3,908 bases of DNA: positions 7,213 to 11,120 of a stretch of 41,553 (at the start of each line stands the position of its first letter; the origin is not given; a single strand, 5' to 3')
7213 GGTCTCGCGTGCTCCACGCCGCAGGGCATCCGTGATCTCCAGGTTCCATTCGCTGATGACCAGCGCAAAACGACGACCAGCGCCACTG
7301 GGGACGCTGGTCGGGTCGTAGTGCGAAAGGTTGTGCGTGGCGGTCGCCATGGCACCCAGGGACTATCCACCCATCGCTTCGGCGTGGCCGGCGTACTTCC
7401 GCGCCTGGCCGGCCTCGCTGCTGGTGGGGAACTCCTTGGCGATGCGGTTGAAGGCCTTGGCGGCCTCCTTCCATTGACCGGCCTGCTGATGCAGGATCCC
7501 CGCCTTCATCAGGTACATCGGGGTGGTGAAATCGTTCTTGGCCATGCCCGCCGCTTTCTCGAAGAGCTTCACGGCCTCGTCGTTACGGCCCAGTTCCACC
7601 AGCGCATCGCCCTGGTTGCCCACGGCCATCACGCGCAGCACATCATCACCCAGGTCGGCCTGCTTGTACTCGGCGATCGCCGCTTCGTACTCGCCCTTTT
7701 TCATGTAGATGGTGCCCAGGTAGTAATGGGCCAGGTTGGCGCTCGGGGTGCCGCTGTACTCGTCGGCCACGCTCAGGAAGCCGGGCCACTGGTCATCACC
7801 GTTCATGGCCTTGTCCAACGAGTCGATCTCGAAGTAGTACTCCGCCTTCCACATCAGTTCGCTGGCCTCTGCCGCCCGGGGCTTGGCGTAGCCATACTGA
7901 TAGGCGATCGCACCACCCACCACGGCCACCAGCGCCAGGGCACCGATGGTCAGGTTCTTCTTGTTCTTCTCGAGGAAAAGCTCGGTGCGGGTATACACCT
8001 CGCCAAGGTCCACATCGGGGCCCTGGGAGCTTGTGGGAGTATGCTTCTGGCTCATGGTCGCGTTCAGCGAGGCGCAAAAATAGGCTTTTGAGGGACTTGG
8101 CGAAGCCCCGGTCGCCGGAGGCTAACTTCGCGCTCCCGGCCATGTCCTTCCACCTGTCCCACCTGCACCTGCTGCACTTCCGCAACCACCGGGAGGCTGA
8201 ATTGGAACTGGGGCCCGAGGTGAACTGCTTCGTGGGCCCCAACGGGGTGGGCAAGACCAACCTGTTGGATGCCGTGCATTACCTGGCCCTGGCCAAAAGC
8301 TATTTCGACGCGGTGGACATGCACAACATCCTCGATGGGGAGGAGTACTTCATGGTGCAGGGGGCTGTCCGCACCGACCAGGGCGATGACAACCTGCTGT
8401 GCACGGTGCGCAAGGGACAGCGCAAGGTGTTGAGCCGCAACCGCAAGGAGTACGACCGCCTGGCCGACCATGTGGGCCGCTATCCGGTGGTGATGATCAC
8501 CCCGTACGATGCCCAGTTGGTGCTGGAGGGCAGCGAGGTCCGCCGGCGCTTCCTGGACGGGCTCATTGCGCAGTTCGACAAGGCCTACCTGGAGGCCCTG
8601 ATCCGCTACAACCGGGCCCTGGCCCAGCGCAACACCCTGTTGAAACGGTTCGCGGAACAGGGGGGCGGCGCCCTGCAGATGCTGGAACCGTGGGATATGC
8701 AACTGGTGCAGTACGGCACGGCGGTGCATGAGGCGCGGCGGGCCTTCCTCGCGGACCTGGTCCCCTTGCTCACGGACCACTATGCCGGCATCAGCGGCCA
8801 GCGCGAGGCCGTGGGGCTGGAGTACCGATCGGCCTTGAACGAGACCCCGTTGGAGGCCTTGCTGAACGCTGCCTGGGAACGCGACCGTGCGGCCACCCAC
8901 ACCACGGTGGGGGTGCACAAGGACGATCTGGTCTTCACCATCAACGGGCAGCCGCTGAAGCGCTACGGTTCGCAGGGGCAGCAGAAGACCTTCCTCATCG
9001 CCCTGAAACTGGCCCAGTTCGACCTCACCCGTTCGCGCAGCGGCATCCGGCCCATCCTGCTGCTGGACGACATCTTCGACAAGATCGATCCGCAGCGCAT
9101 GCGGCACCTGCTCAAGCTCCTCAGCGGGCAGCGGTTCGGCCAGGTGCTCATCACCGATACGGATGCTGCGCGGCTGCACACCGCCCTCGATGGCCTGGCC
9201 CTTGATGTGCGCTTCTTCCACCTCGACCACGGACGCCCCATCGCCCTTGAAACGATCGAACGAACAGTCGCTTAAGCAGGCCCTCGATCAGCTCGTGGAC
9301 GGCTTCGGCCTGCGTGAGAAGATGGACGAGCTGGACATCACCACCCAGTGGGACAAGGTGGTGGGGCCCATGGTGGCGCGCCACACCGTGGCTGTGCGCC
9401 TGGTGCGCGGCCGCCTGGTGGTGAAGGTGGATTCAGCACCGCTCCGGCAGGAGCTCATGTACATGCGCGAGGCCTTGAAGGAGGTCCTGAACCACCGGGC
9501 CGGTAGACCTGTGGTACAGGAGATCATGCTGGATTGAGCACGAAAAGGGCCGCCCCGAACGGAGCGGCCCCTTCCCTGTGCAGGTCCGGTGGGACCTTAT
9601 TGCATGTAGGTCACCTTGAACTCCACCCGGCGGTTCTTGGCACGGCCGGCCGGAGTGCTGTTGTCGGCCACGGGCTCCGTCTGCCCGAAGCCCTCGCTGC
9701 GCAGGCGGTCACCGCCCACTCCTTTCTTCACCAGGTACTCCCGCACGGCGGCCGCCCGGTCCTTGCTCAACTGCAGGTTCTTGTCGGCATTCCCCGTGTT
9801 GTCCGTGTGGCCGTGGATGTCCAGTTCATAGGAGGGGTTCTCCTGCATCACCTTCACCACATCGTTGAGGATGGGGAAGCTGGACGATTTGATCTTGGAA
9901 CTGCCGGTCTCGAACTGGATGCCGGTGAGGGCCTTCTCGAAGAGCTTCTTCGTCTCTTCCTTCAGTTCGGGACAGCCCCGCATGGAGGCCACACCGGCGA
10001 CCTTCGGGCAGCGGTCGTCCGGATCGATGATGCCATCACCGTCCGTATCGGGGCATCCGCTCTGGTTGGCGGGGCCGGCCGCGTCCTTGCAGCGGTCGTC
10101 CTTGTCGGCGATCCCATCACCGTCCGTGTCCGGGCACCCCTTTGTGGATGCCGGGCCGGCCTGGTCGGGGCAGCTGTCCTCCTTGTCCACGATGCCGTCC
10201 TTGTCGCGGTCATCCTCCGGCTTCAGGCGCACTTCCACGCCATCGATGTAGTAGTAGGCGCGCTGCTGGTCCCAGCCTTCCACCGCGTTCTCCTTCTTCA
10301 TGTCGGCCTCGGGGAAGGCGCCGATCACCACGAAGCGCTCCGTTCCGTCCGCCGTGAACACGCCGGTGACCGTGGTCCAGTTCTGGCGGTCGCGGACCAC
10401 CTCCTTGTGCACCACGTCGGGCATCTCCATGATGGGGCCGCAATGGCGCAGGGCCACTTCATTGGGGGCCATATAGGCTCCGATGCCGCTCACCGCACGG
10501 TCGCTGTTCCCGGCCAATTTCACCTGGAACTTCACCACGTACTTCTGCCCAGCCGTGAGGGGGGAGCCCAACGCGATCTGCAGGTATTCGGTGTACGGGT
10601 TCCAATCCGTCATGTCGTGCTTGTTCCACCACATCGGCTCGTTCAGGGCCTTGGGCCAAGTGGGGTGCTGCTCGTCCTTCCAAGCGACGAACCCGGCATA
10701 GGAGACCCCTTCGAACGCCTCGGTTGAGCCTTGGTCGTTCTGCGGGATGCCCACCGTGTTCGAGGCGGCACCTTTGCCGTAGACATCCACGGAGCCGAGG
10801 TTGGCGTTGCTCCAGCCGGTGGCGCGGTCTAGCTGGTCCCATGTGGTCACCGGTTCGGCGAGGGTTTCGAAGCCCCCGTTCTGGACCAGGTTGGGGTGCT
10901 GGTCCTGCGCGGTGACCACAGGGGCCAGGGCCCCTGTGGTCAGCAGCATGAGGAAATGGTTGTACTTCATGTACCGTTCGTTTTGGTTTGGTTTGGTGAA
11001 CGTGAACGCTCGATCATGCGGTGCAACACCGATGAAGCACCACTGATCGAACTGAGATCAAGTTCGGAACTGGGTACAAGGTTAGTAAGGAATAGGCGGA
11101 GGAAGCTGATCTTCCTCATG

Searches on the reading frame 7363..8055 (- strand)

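Call 85: search_protein_families(library=pfam, proteins=[window:7363-8055:-], max_evalue=0.00001)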
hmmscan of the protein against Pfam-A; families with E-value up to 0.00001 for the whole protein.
window:7363-8055:- (230 aa): 10 families
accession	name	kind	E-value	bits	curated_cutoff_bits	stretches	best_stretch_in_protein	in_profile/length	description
PF07719.23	TPR_2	-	1.1e-14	53.7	27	0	109-133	3-27/34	Tetratricopeptide repeat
PF13432.12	TPR_16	-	1.7e-13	51.1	32.7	1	148-212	3-64/65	Tetratricopeptide repeat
PF13428.12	TPR_14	-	1.5e-10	41.1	23.5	0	183-215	5-37/44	Tetratricopeptide repeat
PF13174.12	TPR_6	-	2.2e-10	40.9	26.3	0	182-212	3-33/33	Tetratricopeptide repeat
PF00515.34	TPR_1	-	3.6e-10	39.6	27.8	0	109-133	3-27/34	Tetratricopeptide repeat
PF13176.12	TPR_7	-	1.1e-09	38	27.9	0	146-174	3-31/36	Tetratricopeptide repeat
PF13424.12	TPR_12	-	2.4e-09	37.7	30.1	0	147-204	8-70/77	Tetratricopeptide repeat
PF14559.12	TPR_19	-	7.4e-09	36.3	25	0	152-216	1-62/68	Tetratricopeptide repeat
PF13181.12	TPR_8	-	8.5e-09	35.3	25.7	0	147-174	6-33/34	Tetratricopeptide repeat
PF13414.12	TPR_11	-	1.2e-07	31.7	26.8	0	114-133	1-20/42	TPR repeat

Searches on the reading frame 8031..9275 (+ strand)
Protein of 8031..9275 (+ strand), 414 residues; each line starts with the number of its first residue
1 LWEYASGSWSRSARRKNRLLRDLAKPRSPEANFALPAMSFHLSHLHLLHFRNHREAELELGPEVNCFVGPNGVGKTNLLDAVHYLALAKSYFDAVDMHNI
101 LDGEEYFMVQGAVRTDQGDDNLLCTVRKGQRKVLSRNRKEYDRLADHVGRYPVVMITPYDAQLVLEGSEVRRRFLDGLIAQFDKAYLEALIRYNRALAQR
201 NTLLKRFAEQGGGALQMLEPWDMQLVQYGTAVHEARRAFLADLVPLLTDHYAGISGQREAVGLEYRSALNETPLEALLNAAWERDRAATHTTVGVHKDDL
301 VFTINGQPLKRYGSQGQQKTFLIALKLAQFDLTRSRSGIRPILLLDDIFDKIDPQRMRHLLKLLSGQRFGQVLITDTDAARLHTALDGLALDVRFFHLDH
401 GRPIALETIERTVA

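Call 85: search_protein_families(library=pfam, proteins=[window:8031-9275:+], max_evalue=0.00001)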
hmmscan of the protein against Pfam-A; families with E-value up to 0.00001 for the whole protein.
window:8031-9275:+ (414 aa): 4 families
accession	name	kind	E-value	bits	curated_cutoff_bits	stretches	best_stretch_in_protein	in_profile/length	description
PF02463.25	SMC_N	-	5.1e-14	52.7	40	1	42-382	2-202/220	RecF/RecN/SMC N terminal domain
PF13304.12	AAA_21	-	1.2e-11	45.6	27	1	64-375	1-296/304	AAA domain, putative AbiEii toxin, Type IV TA system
PF13476.12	AAA_23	-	3.4e-09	38.1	27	1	45-85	2-42/201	AAA domain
PF13175.12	AAA_15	-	5.7e-08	33.2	32.1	1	43-104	4-55/374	AAA ATPase domain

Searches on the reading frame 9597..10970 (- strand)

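Call 85: search_protein_families(library=pfam, proteins=[window:9597-10970:-], max_evalue=0.00001)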
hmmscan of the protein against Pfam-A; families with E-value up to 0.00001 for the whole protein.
window:9597-10970:- (457 aa): 1 family
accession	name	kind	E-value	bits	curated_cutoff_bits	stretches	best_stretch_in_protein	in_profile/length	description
PF00691.25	OmpA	-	1e-22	80.7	27.2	1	353-447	2-98/98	OmpA family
